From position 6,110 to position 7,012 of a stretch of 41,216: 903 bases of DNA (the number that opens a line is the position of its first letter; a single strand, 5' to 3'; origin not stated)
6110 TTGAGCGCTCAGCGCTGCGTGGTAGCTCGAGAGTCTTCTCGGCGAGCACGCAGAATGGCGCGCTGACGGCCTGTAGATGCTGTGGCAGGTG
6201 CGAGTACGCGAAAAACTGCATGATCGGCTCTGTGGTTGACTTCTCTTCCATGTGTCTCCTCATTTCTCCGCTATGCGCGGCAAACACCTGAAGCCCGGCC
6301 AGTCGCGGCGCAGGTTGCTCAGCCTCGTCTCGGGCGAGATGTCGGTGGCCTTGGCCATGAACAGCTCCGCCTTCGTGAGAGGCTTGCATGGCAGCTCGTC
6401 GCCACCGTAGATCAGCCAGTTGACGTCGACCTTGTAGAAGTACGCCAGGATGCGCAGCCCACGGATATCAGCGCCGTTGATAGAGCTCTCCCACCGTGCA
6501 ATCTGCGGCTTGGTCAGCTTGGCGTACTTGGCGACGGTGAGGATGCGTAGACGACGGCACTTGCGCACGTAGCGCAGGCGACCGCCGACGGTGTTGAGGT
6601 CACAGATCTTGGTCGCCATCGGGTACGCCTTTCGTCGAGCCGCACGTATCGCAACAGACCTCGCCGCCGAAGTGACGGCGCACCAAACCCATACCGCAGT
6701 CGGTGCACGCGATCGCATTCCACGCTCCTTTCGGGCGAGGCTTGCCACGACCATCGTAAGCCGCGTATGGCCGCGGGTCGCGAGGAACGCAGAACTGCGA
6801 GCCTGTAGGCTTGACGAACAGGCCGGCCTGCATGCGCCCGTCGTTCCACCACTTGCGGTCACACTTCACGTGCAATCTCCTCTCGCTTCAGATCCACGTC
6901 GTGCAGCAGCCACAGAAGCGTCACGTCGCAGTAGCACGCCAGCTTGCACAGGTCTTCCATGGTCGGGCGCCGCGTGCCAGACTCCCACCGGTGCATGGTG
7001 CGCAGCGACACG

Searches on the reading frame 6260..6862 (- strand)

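Call 51: search_protein_families(library=pfam, proteins=[window:6260-6862:-], max_evalue=1)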
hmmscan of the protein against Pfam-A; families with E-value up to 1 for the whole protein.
window:6260-6862:- (200 aa): 3 families
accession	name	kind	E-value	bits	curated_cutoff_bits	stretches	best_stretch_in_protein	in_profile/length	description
PF01381.28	HTH_3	-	0.02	15.3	23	1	100-150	2-55/55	Helix-turn-helix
PF10410.14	DnaB_bind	-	0.11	13.2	20.6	0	87-105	12-30/56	DnaB-helicase binding domain of primase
PF12844.13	HTH_19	-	0.12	12.7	30.2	1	93-153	1-61/64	Helix-turn-helix domain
